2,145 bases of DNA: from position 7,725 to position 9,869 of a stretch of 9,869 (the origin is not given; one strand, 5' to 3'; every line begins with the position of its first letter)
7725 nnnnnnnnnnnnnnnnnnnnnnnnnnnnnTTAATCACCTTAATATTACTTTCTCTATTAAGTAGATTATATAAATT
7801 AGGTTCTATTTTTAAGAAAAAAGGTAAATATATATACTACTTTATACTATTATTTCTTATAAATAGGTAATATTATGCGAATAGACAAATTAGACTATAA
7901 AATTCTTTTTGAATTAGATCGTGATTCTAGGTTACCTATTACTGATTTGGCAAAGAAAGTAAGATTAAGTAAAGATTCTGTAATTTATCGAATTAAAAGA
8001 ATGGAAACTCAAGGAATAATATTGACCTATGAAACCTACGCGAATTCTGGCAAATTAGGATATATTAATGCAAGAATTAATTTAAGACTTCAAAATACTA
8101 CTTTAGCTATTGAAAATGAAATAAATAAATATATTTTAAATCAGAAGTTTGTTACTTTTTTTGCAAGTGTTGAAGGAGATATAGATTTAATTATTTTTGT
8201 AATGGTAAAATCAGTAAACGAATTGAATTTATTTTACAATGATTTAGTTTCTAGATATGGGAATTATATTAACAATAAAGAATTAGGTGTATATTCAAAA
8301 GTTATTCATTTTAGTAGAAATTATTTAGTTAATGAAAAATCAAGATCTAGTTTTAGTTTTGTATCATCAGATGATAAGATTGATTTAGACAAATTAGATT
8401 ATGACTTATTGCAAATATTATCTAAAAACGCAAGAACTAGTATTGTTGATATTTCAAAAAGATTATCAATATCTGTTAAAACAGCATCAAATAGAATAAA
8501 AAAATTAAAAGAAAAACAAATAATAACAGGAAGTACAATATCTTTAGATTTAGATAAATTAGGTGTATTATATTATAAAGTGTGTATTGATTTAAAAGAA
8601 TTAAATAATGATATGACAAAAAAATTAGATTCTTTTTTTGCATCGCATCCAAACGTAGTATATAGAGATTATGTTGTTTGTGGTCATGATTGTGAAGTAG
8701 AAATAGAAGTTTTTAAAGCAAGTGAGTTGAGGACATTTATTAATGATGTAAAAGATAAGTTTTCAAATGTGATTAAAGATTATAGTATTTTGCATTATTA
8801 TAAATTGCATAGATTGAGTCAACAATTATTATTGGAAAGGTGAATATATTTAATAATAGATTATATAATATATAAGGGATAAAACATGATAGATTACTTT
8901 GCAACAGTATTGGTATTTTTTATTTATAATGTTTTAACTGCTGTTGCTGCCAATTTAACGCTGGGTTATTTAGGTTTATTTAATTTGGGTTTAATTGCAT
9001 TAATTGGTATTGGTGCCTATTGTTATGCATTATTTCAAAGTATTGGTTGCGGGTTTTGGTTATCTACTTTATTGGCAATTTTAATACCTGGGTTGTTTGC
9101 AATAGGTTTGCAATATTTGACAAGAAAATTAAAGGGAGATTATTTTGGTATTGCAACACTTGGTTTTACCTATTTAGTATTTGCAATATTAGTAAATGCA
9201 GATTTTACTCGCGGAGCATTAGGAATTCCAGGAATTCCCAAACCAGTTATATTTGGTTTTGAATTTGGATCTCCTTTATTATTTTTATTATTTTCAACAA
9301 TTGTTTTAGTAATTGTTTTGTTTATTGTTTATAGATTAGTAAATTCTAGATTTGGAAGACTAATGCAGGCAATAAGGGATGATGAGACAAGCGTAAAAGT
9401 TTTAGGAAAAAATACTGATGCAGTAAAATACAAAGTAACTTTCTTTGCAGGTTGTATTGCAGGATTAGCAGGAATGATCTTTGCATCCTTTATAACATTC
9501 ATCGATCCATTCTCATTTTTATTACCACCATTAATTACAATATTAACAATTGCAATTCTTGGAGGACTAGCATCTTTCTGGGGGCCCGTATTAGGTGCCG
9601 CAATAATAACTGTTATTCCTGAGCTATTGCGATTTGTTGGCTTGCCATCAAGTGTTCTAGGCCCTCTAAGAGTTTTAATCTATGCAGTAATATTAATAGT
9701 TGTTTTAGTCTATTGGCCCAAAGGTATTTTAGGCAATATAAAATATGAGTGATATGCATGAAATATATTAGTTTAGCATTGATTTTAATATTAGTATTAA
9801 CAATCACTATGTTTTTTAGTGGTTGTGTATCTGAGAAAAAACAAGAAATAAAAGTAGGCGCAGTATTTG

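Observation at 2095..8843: Three tandem ~2.2-kb cassettes, each pairing a membrane-anchored LivK-type binding protein with its own divergent double-Lrp regulator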

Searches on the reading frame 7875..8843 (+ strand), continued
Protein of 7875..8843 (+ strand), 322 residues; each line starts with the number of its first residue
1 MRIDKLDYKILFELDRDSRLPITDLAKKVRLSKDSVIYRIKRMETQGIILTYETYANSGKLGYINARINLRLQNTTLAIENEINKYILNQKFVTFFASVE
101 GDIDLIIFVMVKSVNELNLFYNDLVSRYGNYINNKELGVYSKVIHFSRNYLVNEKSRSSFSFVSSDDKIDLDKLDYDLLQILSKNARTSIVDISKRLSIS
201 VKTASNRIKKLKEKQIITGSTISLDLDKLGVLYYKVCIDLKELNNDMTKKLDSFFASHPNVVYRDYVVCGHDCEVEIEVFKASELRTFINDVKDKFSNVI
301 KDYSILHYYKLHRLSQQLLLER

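Call 29: find_encoding_contigs(protein=P0176, flank=10000, max_places=3)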
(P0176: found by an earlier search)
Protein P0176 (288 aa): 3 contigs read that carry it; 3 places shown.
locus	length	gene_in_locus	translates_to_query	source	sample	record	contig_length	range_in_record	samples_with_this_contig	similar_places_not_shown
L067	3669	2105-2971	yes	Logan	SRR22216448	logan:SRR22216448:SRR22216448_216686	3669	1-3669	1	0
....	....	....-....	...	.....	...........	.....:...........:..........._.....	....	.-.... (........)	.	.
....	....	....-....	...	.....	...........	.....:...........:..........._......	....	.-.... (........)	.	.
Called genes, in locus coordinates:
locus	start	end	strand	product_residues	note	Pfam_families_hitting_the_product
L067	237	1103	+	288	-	PF02653:BPD_transp_2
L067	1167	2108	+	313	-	PF02661:Fic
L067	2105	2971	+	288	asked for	PF02653:BPD_transp_2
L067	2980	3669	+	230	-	?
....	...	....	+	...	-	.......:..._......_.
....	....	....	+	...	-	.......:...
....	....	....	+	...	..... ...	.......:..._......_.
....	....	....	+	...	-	?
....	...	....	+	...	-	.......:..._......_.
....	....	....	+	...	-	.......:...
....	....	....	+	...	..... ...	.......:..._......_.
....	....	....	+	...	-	?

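Call 49: predict_structure(alignment_id=A4)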
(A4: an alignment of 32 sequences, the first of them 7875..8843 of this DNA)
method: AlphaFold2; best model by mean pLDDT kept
length: 322 residues; sequences in the alignment: 32
mean_pLDDT: 94.7   pTM: 0.90
mean pLDDT of the five models: 94.7, 94.2, 94.0, 93.9, 93.8
residues with pLDDT >= 90: 292; 70-90: 23; 50-70: 6; < 50: 1
segments of 3 or more residues with pLDDT < 50: none
pLDDT, mean of each block of 10 residues (from residue 1): 93 97 97 98 97 95 96 97 97 95 97 96 98 97 96 89 90 95 95 98 98 96 95 97 88 95 95 97 98 95 97 74 51
secondary structure, 60 per line:
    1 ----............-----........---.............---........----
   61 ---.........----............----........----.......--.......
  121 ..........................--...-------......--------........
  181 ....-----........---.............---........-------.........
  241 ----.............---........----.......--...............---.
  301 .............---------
elements in order: H5-16 H22-29 H33-45 E49-56 E64-72 H77-88 E93-100 E105-111 H114-131 E132-146 E159-164 H173-184 H190-197 H201-213 E217-224 E232-240 H245-257 E261-268 E273-279 H282-296 E300-313

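Call 51: fold_search(model_id=the predicted structure, library=pdb)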
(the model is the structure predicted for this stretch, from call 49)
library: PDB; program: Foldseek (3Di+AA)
matches with E <= 10: 1602; with E <= 0.001: 51
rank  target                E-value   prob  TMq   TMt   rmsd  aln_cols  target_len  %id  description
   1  4ch7                  8.7e-14  1.00  0.61  0.63   5.8       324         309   14  Crystal structure of the siroheme decarboxylase NirDL (released 2014-07-30)
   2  4czc                  2.4e-13  1.00  0.61  0.64   6.1       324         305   14  Crystal structure of the siroheme decarboxylase NirDL in co-complex with iron-uroporphyrin III analogue (released 2014-07-30)
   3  2cyy                  4.8e-08  1.00  0.42  0.85   2.4       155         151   21  Crystal structure of PH1519 from Pyrococcus horikosii OT3 (released 2006-09-19)
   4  2p5v_C                2.3e-07  1.00  0.41  0.80   3.1       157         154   18  Crystal Structure of Transcriptional Regulator NMB0573 from Neisseria Meningitidis (released 2007-04-03)
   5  3i4p                  2.8e-07  1.00  0.38  0.75   2.2       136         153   26  Crystal structure of AsnC family transcriptional regulator from Agrobacterium tumefaciens (released 2009-07-28)
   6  2p5v_A                2.8e-07  1.00  0.43  0.85   2.4       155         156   19  Crystal Structure of Transcriptional Regulator NMB0573 from Neisseria Meningitidis (released 2007-04-03)
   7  2dbb_B                3.0e-07  1.00  0.39  0.80   2.1       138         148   20  Crystal structure of PH0061 (released 2006-06-15)
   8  7fby                  3.3e-07  1.00  0.39  0.79   2.1       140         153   23  Crystal Structure of PH0140 from Pyrococcus horikosii OT3 (released 2022-07-20)
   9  2pmh                  3.3e-07  1.00  0.38  0.76   3.7       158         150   22  Crystal structure of Thr132Ala of ST1022 from Sulfolobus tokodaii (released 2008-04-22)
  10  2p5v_G                3.7e-07  1.00  0.41  0.80   2.4       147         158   18  Crystal Structure of Transcriptional Regulator NMB0573 from Neisseria Meningitidis (released 2007-04-03)
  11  9w4w                  4.2e-07  1.00  0.39  0.82   2.1       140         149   23  Structure of transcription factor in complex with L-Ile (released 2026-03-25)
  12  2p6t_B                4.2e-07  1.00  0.40  0.77   2.6       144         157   19  CRYSTAL STRUCTURE OF TRANSCRIPTIONAL REGULATOR NMB0573 and L-LEUCINE COMPLEX FROM NEISSERIA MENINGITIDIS (released 2007-04-03)
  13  2efq                  5.3e-07  1.00  0.41  0.82   2.7       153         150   22  Crystal Structure of Thr134 to Ala of ST1022-Glutamine Complex from Sulfolobus tokodaii 7 (released 2008-03-04)
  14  2efn                  7.1e-07  1.00  0.41  0.82   2.7       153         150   23  Crystal Structure of Ser 32 to Ala of ST1022 from Sulfolobus tokodaii 7 (released 2008-02-26)
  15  2p6t_F                7.6e-07  1.00  0.43  0.85   2.3       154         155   19  CRYSTAL STRUCTURE OF TRANSCRIPTIONAL REGULATOR NMB0573 and L-LEUCINE COMPLEX FROM NEISSERIA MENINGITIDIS (released 2007-04-03)
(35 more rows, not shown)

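Call 61: search_protein_families(library=pfam, alignment_id=A8, max_evalue=0.00001)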
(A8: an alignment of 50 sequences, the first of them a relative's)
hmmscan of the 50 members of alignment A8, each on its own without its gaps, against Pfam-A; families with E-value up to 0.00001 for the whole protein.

A. member 1, L003:8815-9879:- (355 aa): 1 family
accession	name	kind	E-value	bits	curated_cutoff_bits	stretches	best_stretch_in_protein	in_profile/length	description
PF00348.22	polyprenyl_synt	-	2e-11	44.1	27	1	53-280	18-235/251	Polyprenyl synthetase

B. families by the number of members that match (of 50 scanned): 17 families
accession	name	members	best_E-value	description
PF04055.27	Radical_SAM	8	1.6e-23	Radical SAM superfamily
PF00348.22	polyprenyl_synt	4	8.6e-20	Polyprenyl synthetase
PF02310.24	B12-binding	2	1.3e-10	B12 binding domain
PF13186.11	SPASM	2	1e-08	Iron-sulfur cluster-binding domain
PF16861.10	Carbam_trans_C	1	2e-57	Carbamoyltransferase C-terminus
PF02543.21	Carbam_trans_N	1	4.6e-52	Carbamoyltransferase N-terminus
PF04127.22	DFP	1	2.4e-33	DNA/pantothenate metabolism flavoprotein C-terminal domain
PF02441.25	Flavoprotein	1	5.7e-19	Flavoprotein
PF00736.24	EF1_GNE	1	3.6e-17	EF-1 guanine nucleotide exchange domain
PF23023.1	Anti-Pycsar_Apyc1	1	1e-15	Anti-Pycsar protein Apyc1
PF00753.33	Lactamase_B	1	1.2e-12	Metallo-beta-lactamase superfamily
PF15891.11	Nuc_deoxyri_tr2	1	2.4e-08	Nucleoside 2-deoxyribosyltransferase like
PF12706.13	Lactamase_B_2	1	3.9e-08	Beta-lactamase superfamily domain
PF05014.21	Nuc_deoxyrib_tr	1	1e-07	Nucleoside 2-deoxyribosyltransferase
PF01136.24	Peptidase_U32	1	1.4e-06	Peptidase family U32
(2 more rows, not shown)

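Call 78: search_protein_families(library=padloc, proteins=[window:7875-8843:+], max_evalue=0.001)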
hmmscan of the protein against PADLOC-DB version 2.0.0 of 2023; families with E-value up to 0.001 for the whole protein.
window:7875-8843:+ (322 aa): 15 families
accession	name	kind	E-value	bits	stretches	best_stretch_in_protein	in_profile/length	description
PDLC01848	CARF3--CARF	-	6.8e-10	36.9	1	168-235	132-194/197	-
PDLC01434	CasR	-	6.9e-10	37.1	1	163-232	122-188/191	"CAS-I,CAS-II,CAS-III,CAS-IV,CAS-V,CAS-VI; associated_signaling"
PDLC01044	Csa3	-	1.3e-09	36.2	1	157-217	121-179/194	Type I-A associated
PDLC01866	CARF3--CARF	-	3.5e-09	35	1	167-218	133-184/207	-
PDLC01268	CasR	-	3.8e-09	34.8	1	167-219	120-169/179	"CAS-I,CAS-II,CAS-III,CAS-IV,CAS-V,CAS-VI; associated_signaling"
PDLC01850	CARF3--CARF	-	1.2e-08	33.1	1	171-218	143-190/209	-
PDLC01879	CARF3--CARF_TM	-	4.5e-07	27.7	1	161-230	141-213/222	-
PDLC01860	CARF3--CARF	-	5.7e-07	27.8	1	172-220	142-190/210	-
PDLC01852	CARF3--CARF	-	2.6e-06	25.5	0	172-218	142-188/208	-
PDLC02975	WH_III-A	-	3.3e-05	22.2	0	172-237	2-67/103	-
PDLC01849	CARF3--CARF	-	3.3e-05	21.7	0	168-221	133-185/197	-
PDLC04133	mad1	-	8.3e-05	20.8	0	187-211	5-29/60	mads_1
PDLC03963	SoFic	-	0.00032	18.2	0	173-220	293-338/361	-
PDLC01438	Csa3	-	0.00033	18.8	0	172-303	147-249/305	"CAS-I,CAS-II,CAS-III,CAS-IV,CAS-V,CAS-VI; associated_signaling"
PDLC01853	CARF3--CARF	-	0.00075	17.2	0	175-221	140-188/209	-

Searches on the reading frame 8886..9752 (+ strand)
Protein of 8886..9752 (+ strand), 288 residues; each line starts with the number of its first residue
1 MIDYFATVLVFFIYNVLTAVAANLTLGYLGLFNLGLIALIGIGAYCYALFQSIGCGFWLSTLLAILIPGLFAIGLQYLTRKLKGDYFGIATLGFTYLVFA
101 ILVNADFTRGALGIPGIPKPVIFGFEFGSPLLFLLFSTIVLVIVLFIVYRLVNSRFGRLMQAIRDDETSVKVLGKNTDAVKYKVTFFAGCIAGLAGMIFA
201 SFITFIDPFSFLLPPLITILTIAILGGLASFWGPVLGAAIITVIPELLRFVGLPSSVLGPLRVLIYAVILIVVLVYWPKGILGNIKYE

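Call 3: search_protein_families(library=pfam, proteins=[window:8886-9752:+], max_evalue=0.01)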
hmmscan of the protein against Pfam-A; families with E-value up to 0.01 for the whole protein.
window:8886-9752:+ (288 aa): 1 family
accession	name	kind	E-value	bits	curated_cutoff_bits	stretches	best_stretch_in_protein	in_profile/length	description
PF02653.21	BPD_transp_2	-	4.5e-36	124.8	26.8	1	6-274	3-269/269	Branched-chain amino acid transport system / permease component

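Call 4: search_protein_families(library=ncbifam, proteins=[window:8886-9752:+], max_evalue=0.01)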
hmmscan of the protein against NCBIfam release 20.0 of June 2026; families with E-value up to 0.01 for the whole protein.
window:8886-9752:+ (288 aa): 10 families
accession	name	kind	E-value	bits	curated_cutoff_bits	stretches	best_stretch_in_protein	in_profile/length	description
NF008450.0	PRK11301.1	subfamily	1.1e-35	123.9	366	2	133-283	263-407/418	high-affinity branched-chain amino acid ABC transporter permease LivM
TIGR03408.1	urea_trans_UrtC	equivalog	1.8e-28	100.2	296.2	1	57-283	88-312/313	urea ABC transporter permease subunit UrtC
TIGR03727.1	urea_t_UrtC_arc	equivalog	7.1e-17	61.3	575.55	1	8-284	54-340/369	urea ABC transporter, permease protein UrtC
NF008011.0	PRK10740.1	equivalog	2.3e-10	40.6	379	1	139-285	167-303/308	high-affinity branched-chain amino acid ABC transporter permease LivH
TIGR03409.1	urea_trans_UrtB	equivalog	3.1e-08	33.6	250.3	1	11-282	11-286/291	urea ABC transporter permease subunit UrtB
NF011961.0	PRK15432.1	equivalog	1.2e-07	31.3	388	1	137-276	163-303/344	autoinducer 2 ABC transporter permease LsrC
NF040906.3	GguB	equivalog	2e-06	27.2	450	1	139-270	228-368/375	multiple monosaccharide ABC transporter permease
NF007067.0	PRK09512.1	equivalog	3.9e-06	26.3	398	1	139-275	178-316/321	ribose ABC transporter permease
NF008441.0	PRK11285.1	equivalog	3.8e-05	23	378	1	125-233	168-276/333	L-arabinose ABC transporter permease AraH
NF008630.0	PRK11618.1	equivalog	7.7e-05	22.1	363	1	136-268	166-301/331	galactofuranose ABC transporter, permease protein YjfF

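Call 23: find_encoding_contigs(protein=window:8886-9752:+, flank=10000, max_places=6)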
Protein window:8886-9752:+ (288 aa): 4 contigs read that carry it; 4 places shown.
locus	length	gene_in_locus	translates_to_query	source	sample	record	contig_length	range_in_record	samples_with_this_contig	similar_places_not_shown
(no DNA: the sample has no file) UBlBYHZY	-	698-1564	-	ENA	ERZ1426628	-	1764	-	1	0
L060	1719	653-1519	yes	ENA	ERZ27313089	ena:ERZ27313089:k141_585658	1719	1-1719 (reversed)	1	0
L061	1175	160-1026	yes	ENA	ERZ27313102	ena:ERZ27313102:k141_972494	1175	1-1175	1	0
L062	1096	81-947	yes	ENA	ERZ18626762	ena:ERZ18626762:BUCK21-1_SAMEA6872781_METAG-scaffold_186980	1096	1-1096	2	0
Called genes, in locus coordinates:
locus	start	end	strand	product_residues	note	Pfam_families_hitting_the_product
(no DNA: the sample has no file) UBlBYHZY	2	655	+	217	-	?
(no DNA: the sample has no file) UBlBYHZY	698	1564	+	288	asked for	PF02653:BPD_transp_2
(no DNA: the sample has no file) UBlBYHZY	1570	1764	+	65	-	?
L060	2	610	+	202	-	?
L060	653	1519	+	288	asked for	PF02653:BPD_transp_2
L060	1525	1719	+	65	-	?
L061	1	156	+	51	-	?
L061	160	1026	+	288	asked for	PF02653:BPD_transp_2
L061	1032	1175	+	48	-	?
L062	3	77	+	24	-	?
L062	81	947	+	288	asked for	PF02653:BPD_transp_2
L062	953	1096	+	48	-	?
